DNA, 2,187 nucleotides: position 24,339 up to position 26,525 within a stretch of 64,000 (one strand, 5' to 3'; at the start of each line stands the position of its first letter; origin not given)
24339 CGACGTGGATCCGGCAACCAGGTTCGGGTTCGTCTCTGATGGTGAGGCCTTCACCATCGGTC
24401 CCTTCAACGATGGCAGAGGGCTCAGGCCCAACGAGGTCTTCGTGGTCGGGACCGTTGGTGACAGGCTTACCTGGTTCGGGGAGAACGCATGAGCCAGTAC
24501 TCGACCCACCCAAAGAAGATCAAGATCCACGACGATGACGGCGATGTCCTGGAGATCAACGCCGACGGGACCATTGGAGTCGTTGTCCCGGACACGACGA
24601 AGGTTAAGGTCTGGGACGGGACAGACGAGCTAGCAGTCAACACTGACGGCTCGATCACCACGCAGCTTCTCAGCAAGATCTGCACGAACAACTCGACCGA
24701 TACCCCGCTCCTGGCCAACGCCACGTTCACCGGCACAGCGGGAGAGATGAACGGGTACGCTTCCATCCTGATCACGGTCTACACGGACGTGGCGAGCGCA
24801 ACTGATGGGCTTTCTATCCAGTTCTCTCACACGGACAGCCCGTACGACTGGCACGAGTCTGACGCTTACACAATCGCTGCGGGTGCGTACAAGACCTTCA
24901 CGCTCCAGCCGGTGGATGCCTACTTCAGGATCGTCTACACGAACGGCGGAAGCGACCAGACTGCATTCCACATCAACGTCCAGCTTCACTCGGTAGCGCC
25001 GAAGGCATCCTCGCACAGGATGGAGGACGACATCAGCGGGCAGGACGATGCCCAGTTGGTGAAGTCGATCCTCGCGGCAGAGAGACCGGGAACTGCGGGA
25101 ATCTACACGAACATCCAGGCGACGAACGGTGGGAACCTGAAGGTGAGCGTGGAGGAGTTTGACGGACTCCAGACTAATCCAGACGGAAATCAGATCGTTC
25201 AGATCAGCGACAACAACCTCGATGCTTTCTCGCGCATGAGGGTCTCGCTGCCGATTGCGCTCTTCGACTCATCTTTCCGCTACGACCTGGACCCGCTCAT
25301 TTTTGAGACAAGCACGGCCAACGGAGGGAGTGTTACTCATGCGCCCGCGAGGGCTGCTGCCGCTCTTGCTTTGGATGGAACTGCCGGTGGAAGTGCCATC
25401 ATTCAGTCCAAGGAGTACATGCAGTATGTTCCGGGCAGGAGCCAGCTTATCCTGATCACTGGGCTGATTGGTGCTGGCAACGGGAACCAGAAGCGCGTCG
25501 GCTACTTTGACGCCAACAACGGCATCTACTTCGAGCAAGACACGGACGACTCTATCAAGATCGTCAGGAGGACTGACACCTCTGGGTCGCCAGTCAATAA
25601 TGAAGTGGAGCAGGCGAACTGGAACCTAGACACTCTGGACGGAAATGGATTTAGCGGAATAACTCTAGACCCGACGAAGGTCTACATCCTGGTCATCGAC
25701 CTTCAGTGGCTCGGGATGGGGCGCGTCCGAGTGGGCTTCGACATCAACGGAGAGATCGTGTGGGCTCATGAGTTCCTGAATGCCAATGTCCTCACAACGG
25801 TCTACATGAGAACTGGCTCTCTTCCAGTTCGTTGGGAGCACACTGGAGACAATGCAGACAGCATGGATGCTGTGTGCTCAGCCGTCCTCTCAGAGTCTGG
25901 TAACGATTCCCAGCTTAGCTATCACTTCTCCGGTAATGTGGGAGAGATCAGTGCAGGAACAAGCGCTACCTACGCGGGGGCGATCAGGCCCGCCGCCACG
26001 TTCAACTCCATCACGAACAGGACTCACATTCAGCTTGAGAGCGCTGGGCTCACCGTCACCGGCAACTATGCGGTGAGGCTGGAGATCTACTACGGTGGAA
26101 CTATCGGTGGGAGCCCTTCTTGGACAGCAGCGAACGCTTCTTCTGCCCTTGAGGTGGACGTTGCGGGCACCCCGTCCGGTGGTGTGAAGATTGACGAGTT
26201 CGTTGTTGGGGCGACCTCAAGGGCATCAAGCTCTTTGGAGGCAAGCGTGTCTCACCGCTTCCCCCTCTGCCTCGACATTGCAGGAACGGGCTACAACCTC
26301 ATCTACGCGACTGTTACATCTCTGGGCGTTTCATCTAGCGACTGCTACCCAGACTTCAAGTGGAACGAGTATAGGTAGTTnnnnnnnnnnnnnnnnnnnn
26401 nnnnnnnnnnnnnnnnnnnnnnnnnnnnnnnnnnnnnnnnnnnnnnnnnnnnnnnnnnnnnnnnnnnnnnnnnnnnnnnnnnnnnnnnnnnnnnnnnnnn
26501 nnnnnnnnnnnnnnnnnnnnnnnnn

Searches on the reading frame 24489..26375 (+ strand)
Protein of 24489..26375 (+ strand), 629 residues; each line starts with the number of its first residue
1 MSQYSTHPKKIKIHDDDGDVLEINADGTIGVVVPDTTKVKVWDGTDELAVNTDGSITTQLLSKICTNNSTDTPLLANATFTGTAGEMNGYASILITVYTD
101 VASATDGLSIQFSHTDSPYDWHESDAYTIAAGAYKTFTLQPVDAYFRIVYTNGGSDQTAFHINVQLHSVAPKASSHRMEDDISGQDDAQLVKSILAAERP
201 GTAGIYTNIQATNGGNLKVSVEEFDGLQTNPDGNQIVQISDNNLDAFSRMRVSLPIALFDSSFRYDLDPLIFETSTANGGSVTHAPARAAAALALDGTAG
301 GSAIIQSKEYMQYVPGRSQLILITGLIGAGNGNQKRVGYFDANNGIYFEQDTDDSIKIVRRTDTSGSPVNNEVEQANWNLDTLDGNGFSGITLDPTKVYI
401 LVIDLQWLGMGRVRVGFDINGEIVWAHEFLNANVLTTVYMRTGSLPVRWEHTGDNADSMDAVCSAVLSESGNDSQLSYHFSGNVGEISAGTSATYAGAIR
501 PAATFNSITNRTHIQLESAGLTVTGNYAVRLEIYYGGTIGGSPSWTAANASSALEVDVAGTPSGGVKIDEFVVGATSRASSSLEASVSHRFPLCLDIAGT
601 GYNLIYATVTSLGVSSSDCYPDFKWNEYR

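Call 6: search_protein_families(library=pfam, proteins=[window:24489-26375:+], max_evalue=0.1)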
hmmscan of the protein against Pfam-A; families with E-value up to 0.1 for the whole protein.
window:24489-26375:+ (629 aa): 0 families

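Call 7: search_protein_families(library=phrogs, proteins=[window:24489-26375:+], max_evalue=0.1)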
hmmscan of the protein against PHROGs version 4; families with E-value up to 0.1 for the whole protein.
window:24489-26375:+ (629 aa): 2 families
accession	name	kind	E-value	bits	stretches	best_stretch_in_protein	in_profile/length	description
phrog_1645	-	head and packaging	2.6e-77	261.5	1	234-593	41-405/440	virion structural protein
phrog_5838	-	head and packaging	1e-19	70.9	1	370-589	568-793/1106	virion structural protein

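Call 8: search_dna_similar(query=window:24489-26375:+, collection=phages, mode=protein, max_rows=30)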
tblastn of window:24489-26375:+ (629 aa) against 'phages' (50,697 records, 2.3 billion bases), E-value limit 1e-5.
Records with a match: 167; places in all: 170; records where one place covers at least 80% of the query: 0.
Best place of each record, by identity: <60% 167.
By first word of the organism name: Synechococcus 124; Cyanophage 29; Prochlorococcus 4; Puniceispirillum 2; Caudoviricetes 2; uncultured 1; Phage 1; Virus 1; Salicola 1; Actinomycetia 1; and 1 more.
By host as written in the record: Synechococcus 91; Synechococcus sp. 17; Synechococcus sp. WH7803 13; - 11; Synechococcus sp. WH8102 8; Synechococcus sp. WH 7803 4; Synechococcus sp. MW02 4; Synechococcus sp. CB0101 3; and 10 more.
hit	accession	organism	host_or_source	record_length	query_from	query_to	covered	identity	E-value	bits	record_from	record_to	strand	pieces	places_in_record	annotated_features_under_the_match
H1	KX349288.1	Synechococcus phage S-RIM8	Synechococcus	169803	243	627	61%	34.8%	1e-43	174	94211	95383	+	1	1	hypothetical protein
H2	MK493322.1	Synechococcus phage S-RIM8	Synechococcus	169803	243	627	61%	34.8%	1e-43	174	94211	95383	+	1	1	hypothetical protein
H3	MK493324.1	Synechococcus phage S-RIM8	Synechococcus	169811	243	627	61%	34.8%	1e-42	171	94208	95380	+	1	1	hypothetical protein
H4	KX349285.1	Synechococcus phage S-RIM8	Synechococcus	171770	243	627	61%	34.3%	9e-42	169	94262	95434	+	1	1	hypothetical protein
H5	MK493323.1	Synechococcus phage S-RIM8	Synechococcus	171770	243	627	61%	34.3%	9e-42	169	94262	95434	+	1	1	hypothetical protein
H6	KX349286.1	Synechococcus phage S-RIM8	Synechococcus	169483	243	627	61%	34.3%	3e-39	161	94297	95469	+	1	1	hypothetical protein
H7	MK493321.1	Cyanophage S-RIM4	Synechococcus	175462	243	627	61%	34.2%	1e-38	159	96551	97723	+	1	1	hypothetical protein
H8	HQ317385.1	Synechococcus phage S-RIM8 A.HR5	Synechococcus sp. WH7803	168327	243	627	61%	34.1%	3e-42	170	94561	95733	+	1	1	hypothetical protein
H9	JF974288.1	Synechococcus phage S-RIM8 A.HR1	Synechococcus sp. WH7803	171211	243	627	61%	34.1%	3e-42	170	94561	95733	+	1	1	hypothetical protein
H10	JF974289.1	Synechococcus phage S-RIM8 A.HR3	Synechococcus sp. WH7803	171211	243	627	61%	34.1%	3e-42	170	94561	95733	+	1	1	hypothetical protein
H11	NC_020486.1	Synechococcus phage S-RIM8 A.HR1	Synechococcus sp. WH7803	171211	243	627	61%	34.1%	3e-42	170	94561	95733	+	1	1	virion structural protein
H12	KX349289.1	Synechococcus phage S-RIM8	Synechococcus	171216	243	627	61%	34.1%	3e-42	170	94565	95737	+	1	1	hypothetical protein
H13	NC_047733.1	Synechococcus phage S-RIM8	Synechococcus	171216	243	627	61%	34.1%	3e-42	170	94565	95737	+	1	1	virion structural protein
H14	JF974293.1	Synechococcus phage KBS-M-1A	Synechococcus sp. WH7803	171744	243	627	61%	34.1%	3e-42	170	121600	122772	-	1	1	hypothetical protein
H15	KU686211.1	Synechococcus phage S-WAM2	Synechococcus sp.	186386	243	568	52%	37.7%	6e-42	169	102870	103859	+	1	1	hypothetical protein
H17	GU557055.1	Puniceispirillum phage HMO-2011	Candidatus Puniceispirillum marinum ...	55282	219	568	56%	34.5%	2e-44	176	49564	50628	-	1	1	putative phage structural protein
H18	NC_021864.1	Puniceispirillum phage HMO-2011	Candidatus Puniceispirillum marinum ...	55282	219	568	56%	34.5%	2e-44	176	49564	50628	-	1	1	virion structural protein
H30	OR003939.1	Phage DSL-LC04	Gammaproteobacteria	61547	237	471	37%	44.4%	4e-33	142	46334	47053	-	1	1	hypothetical protein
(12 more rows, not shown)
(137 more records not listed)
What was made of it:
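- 24489..26378 (+): Partner of B: a 629-aa all-beta protein. Residues 1-60 are low-confidence and look fibre-like. Residues 62-170 form a small beta-sandwich. Residues 250-629 have the ConA-like/GH16-like fold (phrog_1645 'virion structural protein'). phrog_1645 E 2.6e-77 (call 7). tblastn hits to cyanomyovirus and HMO-2011 structural proteins (call 8).
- On PHROG 1645 'virion structural protein' (for the 629-aa partner): E 2.6e-77; residues 234-593 match profile positions 41-405 of 440 (call 7). tblastn hits to S-RIM8 and HMO-2011 gp65 (call 8).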

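Call 10: get_annotated_region(hit=H18, flank=6000)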
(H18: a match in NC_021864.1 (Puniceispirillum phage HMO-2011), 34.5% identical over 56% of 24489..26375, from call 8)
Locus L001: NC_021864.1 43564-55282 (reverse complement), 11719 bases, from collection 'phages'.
description: Puniceispirillum phage HMO-2011, complete genome.
organism: Puniceispirillum phage HMO-2011 (NCBI taxid 948071)
taxonomy: Viruses; Duplodnaviria; Heunggongvirae; Uroviricota; Caudoviricetes
host: Candidatus Puniceispirillum marinum IMCC1322; source: -; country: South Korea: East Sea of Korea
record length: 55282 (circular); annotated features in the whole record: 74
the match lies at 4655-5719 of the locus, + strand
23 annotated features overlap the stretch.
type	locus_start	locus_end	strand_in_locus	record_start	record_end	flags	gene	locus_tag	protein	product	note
CDS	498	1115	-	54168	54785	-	-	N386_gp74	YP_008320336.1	hypothetical protein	-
CDS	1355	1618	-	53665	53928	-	-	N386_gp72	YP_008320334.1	hypothetical protein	-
CDS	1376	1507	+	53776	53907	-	-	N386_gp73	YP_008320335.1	hypothetical protein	-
CDS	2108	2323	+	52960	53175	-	-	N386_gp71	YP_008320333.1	hypothetical protein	-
CDS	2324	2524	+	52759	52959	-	-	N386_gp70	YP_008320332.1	hypothetical protein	-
CDS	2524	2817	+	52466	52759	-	-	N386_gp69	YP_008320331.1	hypothetical protein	-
CDS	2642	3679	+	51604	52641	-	-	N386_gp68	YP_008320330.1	hypothetical protein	-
CDS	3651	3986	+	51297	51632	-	-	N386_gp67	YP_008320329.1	hypothetical protein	-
CDS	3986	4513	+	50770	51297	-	-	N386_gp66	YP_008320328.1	hypothetical protein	-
CDS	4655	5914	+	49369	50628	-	-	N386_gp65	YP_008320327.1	virion structural protein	similar to structural protein from Synechococcus phage S-RSM4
CDS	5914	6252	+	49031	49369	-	-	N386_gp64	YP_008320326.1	hypothetical protein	-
CDS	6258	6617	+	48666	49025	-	-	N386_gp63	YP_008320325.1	hypothetical protein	-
CDS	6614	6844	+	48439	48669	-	-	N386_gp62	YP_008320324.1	hypothetical protein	-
CDS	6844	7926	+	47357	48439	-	-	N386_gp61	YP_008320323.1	methanesulfonate monooxygenase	Pfam:PF00848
CDS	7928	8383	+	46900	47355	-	-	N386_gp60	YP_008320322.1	hypothetical protein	-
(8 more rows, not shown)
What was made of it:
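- phrog_1645 members are annotated as virion structural proteins in cyanophages and HMO-2011 (calls 7, 8, 10).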

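Call 11: get_annotated_region(hit=H30, flank=6000)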
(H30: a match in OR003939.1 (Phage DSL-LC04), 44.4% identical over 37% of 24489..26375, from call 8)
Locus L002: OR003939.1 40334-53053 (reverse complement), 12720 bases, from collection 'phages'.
description: Phage DSL-LC04, complete genome.
organism: Phage DSL-LC04 (NCBI taxid 3058958)
taxonomy: Viruses; Duplodnaviria; Heunggongvirae; Uroviricota; Caudoviricetes
host: Gammaproteobacteria; source: water sample of Dishui Lake; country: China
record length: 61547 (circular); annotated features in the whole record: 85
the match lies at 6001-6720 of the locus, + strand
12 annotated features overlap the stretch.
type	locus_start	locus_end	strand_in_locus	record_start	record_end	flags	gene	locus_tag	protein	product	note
CDS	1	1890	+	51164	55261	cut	-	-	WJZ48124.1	concanavalin A-like lectin/glucanase superfamily protein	-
CDS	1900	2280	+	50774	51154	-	-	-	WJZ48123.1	hypothetical protein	-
CDS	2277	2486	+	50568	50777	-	-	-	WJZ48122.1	zinc ribbon domain-containing protein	-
CDS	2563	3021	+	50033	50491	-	-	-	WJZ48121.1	hypothetical protein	-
CDS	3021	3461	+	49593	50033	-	-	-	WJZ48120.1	holin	Holin of 3TMs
CDS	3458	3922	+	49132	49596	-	-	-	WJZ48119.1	peptidase M15A-like protein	peptidase M15A, C-terminal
CDS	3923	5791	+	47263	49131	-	-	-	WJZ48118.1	stabilization protein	-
CDS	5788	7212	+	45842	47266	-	-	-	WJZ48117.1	hypothetical protein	-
CDS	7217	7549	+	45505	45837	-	-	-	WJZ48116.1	hypothetical protein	-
CDS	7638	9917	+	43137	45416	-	-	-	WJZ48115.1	tail tape measure protein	-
CDS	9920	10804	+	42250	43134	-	-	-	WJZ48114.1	hypothetical protein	-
CDS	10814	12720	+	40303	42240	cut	-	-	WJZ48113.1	hypothetical protein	-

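Call 60: search_solved_structures(query=window:24489-26375:+, max_evalue=1)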
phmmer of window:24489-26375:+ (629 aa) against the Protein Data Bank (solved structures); distinct sequences matched with E-value up to 1: 0.

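Call 65: get_annotated_region(hit=H11, flank=4000)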
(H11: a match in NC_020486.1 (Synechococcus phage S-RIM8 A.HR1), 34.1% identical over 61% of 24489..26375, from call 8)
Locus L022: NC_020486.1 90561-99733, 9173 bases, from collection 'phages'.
description: Synechococcus phage S-RIM8 A.HR1, complete genome.
organism: Synechococcus phage S-RIM8 A.HR1 (NCBI taxid 869724)
taxonomy: Viruses; Duplodnaviria; Heunggongvirae; Uroviricota; Caudoviricetes; Kyanoviridae; Neptunevirus; Neptunevirus srim18
host: Synechococcus sp. WH7803; source: chemostat; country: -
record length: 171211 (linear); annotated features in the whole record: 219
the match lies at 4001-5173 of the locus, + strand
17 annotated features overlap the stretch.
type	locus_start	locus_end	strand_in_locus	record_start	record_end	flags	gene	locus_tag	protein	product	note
CDS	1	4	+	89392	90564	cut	-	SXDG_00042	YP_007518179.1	head closure Hc2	-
CDS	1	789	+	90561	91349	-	-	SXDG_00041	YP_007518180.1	tail sheath stabilizer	-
CDS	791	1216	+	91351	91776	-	-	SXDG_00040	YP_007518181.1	terminase small subunit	-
CDS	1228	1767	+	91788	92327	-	-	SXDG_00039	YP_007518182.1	hypothetical protein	-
CDS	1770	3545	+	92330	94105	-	-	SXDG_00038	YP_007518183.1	gp114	-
CDS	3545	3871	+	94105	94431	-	-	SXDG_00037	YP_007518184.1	hypothetical protein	-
CDS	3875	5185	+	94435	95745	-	-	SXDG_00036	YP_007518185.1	virion structural protein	-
CDS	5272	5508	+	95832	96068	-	-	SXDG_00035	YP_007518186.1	gp115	-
CDS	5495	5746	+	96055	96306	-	-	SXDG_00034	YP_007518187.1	gp116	-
CDS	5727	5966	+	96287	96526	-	-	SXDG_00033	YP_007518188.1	hypothetical protein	-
CDS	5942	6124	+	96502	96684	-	-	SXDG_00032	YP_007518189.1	hypothetical protein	-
CDS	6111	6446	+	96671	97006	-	-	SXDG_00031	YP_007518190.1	PetE plastocyanine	-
CDS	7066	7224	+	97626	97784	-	-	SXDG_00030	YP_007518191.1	gp123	-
CDS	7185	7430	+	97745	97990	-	-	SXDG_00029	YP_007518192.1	hypothetical protein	-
CDS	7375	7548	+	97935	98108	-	-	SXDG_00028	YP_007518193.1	hypothetical protein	-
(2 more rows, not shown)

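Call 101: find_homologous_proteins(query=window:24489-26375:+, max_evalue=1e-10)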
Query window:24489-26375:+ (629 aa): 498 proteins with E <= 1e-10 among 8000 candidates; the best 120 are listed.
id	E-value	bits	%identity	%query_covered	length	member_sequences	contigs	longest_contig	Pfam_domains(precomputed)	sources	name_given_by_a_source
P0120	0.0e+0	1409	100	100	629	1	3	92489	-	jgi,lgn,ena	-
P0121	2.5e-166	573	51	91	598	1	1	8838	-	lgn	-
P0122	2.8e-165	570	51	91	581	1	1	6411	-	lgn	-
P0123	3.1e-158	547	50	91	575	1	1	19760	-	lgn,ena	-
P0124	2.4e-154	534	48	91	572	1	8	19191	-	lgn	-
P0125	7.3e-141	489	44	89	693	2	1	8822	PF19912.5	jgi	jgi:hypothetical protein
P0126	3.1e-139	484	45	91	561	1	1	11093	-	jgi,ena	-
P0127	5.2e-138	480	59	62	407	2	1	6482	-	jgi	jgi:hypothetical protein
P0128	1.1e-136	475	58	64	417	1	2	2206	-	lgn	-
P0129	1.9e-134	468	58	64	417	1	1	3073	-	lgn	-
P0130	7.4e-131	456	54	64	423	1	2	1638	-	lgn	-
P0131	3.7e-130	454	44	91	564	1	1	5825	-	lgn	-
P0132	6.5e-129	450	44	91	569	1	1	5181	PF19912.5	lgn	-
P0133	3.3e-128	447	56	63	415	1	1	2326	-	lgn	-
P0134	8.5e-126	439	54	62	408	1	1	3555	-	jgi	jgi:hypothetical protein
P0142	7.1e-120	420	52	62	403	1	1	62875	-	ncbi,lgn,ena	-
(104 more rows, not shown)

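Call 103: find_related_loci(query=A10, collection=viral_contigs, flank=4000)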
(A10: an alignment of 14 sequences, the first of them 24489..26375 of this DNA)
Query A10 (629 aa) in viral_contigs; peptide patterns used: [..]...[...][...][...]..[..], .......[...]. (x = any residue, [..] = any of these).
599 stretches matched a pattern (row limit reached: there are more); 579 encode a relative of the query (tblastn E <= 1e-3); the best 80 are kept; 80 distinct loci.
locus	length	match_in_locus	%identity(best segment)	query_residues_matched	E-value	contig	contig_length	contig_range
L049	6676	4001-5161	47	243-629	3e-99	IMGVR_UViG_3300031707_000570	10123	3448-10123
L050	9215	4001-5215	42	227-627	1e-87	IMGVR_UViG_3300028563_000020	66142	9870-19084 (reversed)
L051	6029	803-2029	43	218-629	7e-86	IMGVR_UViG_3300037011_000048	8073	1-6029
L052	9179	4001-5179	44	245-629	2e-84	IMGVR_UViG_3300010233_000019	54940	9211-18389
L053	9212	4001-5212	41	232-629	1e-82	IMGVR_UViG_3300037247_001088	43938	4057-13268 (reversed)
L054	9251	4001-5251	41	216-610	2e-82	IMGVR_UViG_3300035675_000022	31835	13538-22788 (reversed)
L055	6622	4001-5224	40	237-629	3e-82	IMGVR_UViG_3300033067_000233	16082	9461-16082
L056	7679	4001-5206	39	230-629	1e-81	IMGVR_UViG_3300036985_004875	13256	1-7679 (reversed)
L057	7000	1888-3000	45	243-604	1e-81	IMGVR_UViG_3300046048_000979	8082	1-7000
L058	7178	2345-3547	43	239-629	4e-81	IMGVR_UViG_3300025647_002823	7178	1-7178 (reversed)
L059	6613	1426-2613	42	245-629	9e-79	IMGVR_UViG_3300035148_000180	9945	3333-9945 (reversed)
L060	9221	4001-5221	38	237-629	6e-78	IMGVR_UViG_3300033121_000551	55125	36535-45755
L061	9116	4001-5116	44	235-598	2e-77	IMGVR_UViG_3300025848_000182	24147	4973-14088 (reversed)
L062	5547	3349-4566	41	233-629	1e-76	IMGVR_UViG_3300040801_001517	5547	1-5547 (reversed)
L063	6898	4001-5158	45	237-604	4e-76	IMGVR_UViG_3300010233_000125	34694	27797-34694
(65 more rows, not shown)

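Call 104: find_encoding_contigs(protein=P0142, flank=8000, max_places=1)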
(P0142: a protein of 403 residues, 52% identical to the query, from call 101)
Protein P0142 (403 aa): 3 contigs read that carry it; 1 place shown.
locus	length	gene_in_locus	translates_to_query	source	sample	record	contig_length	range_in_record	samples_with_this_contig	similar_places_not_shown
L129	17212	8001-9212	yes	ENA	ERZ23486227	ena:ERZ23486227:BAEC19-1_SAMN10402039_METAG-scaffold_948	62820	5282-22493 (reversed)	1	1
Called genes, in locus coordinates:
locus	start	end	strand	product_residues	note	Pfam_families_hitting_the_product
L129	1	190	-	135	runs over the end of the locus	-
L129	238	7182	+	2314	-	-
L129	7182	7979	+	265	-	-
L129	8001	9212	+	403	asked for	-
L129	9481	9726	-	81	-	-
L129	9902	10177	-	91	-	-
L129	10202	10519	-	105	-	-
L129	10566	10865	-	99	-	-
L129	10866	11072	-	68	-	-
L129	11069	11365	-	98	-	-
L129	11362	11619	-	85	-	-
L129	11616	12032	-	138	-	-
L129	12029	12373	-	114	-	-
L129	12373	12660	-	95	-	-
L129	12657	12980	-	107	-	-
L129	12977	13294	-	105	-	-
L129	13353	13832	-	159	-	-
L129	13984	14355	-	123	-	-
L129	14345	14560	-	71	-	-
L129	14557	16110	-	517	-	-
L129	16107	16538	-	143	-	-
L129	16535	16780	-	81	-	-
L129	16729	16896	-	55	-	-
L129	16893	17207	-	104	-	-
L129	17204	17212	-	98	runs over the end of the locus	-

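Call 108: search_protein_families(library=pfam, proteins=[P0125], max_evalue=0.001)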
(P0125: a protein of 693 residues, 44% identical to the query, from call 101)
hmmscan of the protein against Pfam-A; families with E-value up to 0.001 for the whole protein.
P0125 (693 aa): 1 family
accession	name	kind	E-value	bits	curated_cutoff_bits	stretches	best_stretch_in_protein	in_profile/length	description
PF19912.4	DUF6385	-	3e-10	40.4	26.8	1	38-108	1-71/82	Domain of unknown function (DUF6385)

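Call 116: predict_structure(alignment_id=A11)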
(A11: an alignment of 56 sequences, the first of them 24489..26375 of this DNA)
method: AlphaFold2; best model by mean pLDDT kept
length: 629 residues; sequences in the alignment: 56
mean_pLDDT: 83.4   pTM: 0.64
mean pLDDT of the five models: 83.4, 82.9, 82.8, 81.3, 81.1
residues with pLDDT >= 90: 379; 70-90: 99; 50-70: 95; < 50: 56
segments of 3 or more residues with pLDDT < 50: 1-10, 31-40, 175-179, 188-191, 221-230, 234-243
pLDDT, mean of each block of 10 residues (from residue 1): 38 58 61 44 52 55 89 97 92 94 95 89 90 91 94 97 90 51 50 60 68 58 43 48 54 79 96 96 97 97 96 82 95 97 96 97 92 96 90 94 82 91 91 85 90 97 90 76 93 96 91 92 96 95 92 94 95 91 86 92 94 96 92
secondary structure, 60 per line:
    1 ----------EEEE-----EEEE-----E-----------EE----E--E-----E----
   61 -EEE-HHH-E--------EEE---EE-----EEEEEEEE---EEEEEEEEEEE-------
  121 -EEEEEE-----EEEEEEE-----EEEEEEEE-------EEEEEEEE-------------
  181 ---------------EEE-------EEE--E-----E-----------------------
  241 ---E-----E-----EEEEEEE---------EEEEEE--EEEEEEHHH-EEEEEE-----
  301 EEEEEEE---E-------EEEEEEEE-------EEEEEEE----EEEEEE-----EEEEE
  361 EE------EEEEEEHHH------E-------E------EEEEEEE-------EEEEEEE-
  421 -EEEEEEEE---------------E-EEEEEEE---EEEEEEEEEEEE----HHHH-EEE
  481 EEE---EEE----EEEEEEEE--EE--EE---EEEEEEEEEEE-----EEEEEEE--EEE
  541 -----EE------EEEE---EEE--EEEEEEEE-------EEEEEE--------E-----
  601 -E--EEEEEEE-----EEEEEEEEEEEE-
elements in order: E11-14 E20-23 E62-64 E79-81 E92-99 E103-113 E122-127 E133-139 E145-152 E160-167 E196-198 E206-208 E256-262 E272-277 E280-285 E290-295 E301-307 E319-326 E334-340 E345-350 E356-362 E369-374 E399-405 E413-419 E422-429 E447-453 E457-468 H473-476 E478-483 E487-489 E494-501 E513-523 E529-535 E538-540 E554-557 E561-563 E566-573 E581-586 E605-611 E617-628
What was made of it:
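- The partners are large all-beta proteins, and the 629-aa partner has a low-confidence, fibre-like N-terminus that probably needs oligomerisation (call 116).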

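Call 126: search_protein_families(library=ncbifam, proteins=[window:24489-26375:+], max_evalue=0.01)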
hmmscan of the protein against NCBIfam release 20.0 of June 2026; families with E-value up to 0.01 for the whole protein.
window:24489-26375:+ (629 aa): 0 families
